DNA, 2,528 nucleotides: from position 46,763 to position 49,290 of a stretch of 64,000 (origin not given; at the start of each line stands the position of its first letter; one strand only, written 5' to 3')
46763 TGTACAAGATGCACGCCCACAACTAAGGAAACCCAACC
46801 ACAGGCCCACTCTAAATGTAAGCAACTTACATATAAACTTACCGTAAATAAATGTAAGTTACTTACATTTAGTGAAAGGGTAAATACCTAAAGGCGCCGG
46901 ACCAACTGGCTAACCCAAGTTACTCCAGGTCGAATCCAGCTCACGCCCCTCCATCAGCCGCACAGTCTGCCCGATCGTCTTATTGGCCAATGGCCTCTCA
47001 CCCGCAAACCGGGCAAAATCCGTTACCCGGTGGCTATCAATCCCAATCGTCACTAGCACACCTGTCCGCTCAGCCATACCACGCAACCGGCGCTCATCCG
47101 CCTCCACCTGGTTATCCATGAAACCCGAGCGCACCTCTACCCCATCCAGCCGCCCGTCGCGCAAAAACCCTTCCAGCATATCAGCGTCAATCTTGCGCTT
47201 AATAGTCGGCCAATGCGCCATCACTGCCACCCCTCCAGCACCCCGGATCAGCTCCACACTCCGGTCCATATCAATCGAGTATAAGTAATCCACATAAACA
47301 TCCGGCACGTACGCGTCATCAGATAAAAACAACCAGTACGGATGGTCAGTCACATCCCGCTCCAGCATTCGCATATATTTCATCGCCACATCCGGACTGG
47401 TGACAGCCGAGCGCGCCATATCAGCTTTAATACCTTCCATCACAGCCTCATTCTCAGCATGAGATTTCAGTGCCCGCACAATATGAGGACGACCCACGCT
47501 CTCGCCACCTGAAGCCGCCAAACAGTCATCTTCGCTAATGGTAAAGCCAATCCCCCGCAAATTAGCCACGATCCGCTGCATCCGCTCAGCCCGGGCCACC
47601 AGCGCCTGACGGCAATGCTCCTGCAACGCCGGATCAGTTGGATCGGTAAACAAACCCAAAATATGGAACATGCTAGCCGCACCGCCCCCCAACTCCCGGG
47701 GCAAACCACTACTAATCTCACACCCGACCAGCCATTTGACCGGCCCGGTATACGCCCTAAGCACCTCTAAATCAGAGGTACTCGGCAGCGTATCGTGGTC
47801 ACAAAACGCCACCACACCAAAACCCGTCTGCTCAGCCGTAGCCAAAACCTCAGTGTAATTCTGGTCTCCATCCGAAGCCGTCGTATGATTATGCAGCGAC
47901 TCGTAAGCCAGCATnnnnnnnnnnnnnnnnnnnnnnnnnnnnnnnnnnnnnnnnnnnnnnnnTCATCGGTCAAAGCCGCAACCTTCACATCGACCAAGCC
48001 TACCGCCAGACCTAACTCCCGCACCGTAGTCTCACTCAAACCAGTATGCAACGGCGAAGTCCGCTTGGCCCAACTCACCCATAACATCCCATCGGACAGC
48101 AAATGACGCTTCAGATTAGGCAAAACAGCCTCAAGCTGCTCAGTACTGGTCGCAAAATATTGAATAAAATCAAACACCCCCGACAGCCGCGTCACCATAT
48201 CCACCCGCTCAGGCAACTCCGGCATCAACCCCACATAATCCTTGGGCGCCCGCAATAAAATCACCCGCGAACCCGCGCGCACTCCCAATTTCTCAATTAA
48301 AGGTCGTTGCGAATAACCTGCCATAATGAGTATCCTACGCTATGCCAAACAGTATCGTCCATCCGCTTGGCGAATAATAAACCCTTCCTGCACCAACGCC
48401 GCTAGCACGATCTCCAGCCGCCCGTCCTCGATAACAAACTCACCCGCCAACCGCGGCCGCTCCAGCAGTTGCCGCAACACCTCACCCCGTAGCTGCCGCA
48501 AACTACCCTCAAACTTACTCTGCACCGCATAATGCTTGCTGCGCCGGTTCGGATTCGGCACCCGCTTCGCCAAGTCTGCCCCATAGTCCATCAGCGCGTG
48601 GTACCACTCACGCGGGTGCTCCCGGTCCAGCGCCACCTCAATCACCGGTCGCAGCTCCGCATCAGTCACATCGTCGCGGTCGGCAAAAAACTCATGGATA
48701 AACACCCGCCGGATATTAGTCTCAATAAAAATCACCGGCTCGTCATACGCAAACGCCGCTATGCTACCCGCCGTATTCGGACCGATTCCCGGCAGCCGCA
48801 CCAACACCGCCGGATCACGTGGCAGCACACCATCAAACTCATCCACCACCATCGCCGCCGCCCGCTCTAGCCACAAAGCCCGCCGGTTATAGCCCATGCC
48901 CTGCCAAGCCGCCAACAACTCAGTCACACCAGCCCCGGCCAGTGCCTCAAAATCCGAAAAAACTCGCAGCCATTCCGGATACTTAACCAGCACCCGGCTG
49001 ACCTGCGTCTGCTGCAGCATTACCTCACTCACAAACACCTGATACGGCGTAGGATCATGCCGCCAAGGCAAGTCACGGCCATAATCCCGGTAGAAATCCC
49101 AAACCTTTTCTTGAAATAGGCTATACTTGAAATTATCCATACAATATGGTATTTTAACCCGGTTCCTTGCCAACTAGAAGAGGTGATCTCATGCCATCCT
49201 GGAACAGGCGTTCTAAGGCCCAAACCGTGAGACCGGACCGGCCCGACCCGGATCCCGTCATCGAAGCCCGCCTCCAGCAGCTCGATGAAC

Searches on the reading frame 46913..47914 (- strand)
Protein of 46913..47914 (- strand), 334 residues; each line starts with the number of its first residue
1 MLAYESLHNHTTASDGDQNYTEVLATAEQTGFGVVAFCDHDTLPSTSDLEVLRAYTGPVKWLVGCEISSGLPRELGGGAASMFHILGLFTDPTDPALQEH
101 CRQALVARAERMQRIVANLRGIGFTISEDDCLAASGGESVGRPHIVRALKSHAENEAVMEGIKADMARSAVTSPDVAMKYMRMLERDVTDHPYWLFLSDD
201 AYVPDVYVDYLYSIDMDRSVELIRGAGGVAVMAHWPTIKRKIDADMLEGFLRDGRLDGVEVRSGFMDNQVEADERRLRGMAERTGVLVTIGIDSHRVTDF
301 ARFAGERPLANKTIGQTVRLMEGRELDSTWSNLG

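Call 92: search_protein_families(library=pfam, proteins=[window:46913-47914:-], max_evalue=0.001)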
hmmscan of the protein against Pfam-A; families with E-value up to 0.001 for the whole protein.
window:46913-47914:- (334 aa): 1 family
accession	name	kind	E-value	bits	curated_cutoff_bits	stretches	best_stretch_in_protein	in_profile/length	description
PF02811.25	PHP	-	3.8e-05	24.5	26.4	1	7-68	2-64/164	PHP domain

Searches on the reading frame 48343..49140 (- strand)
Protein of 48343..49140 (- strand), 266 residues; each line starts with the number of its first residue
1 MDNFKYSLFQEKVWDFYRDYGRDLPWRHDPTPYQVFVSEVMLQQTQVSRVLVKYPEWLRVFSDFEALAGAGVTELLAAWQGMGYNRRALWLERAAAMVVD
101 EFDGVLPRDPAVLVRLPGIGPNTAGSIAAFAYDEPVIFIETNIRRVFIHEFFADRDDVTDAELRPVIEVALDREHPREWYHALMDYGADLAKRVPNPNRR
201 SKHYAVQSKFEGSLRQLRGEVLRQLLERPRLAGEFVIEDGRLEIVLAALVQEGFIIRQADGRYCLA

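Call 18: find_related_loci(query=window:48343-49140:-, collection=genome_contigs, flank=6000)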
Query window:48343-49140:- (266 aa) in genome_contigs; peptide patterns used: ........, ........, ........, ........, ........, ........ (x = any residue, [..] = any of these).
600 stretches matched a pattern (row limit reached: there are more); 556 encode a relative of the query (tblastn E <= 1e-3); the best 80 are kept; 80 distinct loci.
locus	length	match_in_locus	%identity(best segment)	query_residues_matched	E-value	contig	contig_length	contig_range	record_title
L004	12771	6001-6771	57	9-260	3e-92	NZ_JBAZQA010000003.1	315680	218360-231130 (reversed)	MAG: Methanoregula sp. isolate SO_2017_SWC_42 scaffold_37_c1_LP-4_2017, whole genome shotgun sequence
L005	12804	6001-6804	51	1-265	3e-90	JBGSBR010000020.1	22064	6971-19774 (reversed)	MAG: Weeksellaceae bacterium isolate NCIPD_CMAR_MAG_22 NODE_20_length_22064_cov_9.103789, whole genome shotgun sequence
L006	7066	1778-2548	51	9-260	6e-89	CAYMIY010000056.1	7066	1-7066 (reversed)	MAG TPA_asm: uncultured Gammaproteobacteria bacterium isolate SRP342105_co1_157 genome assembly, contig: NODE_15046_leng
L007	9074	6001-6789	55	9-266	8e-88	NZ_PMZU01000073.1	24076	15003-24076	MAG: Methanoregula sp. isolate fen_34 73.20110800_E3D.97_contig_29400, whole genome shotgun sequence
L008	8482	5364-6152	51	7-255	8e-88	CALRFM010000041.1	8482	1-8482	MAG: Patescibacteria group bacterium isolate TH-Jun18-152 genome assembly, contig: TH-Jun18-C19222, whole genome shotgun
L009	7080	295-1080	53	8-264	9e-87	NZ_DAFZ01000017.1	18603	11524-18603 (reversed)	MAG: Methanoculleus sp. UBA208 UBA208_contig_2060, whole genome shotgun sequence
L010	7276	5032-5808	53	7-260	3e-86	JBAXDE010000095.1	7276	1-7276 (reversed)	MAG: Methanomicrobiales archaeon isolate ELA211 MAG211_95, whole genome shotgun sequence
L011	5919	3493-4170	60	9-232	3e-86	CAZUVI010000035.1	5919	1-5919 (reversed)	MAG TPA_asm: uncultured Candidatus Saccharibacteria bacterium isolate SRP050083_co2_152 genome assembly, contig: NODE_12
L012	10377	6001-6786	53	8-264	6e-86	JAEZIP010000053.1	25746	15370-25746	MAG: Methanobacteriota archaeon isolate OH_CDB_191 k127_1133306, whole genome shotgun sequence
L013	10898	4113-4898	51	8-264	1e-85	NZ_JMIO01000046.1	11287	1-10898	Methanoculleus sp. MH98A c46, whole genome shotgun sequence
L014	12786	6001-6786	54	7-263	1e-84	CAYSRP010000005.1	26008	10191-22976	MAG TPA_asm: uncultured Methanomicrobiales archaeon isolate binchicken_co139_225 genome assembly, contig: NODE_3151_leng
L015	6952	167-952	52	8-264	1e-84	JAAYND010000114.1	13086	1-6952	MAG: Methanomicrobiales archaeon isolate AS21ysBPME_11 79433_AS21, whole genome shotgun sequence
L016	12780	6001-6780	50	9-263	3e-84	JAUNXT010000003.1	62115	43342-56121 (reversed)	MAG: Methanocorpusculum sp. isolate S38M_St_26 NODE_61_length_62115_cov_21.322623, whole genome shotgun sequence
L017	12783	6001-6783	52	9-263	1e-83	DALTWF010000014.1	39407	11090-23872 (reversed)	MAG TPA_asm: Methanocorpusculum sp. isolate HAC003.1 NODE_870_length_39407_cov_15.1892, whole genome shotgun sequence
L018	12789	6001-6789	51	9-266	3e-83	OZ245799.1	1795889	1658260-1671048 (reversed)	MAG: Methanocorpusculum sp. isolate 65d8b232-5860-4662-a7e2-22d2eb1f564a genome assembly, chromosome: 1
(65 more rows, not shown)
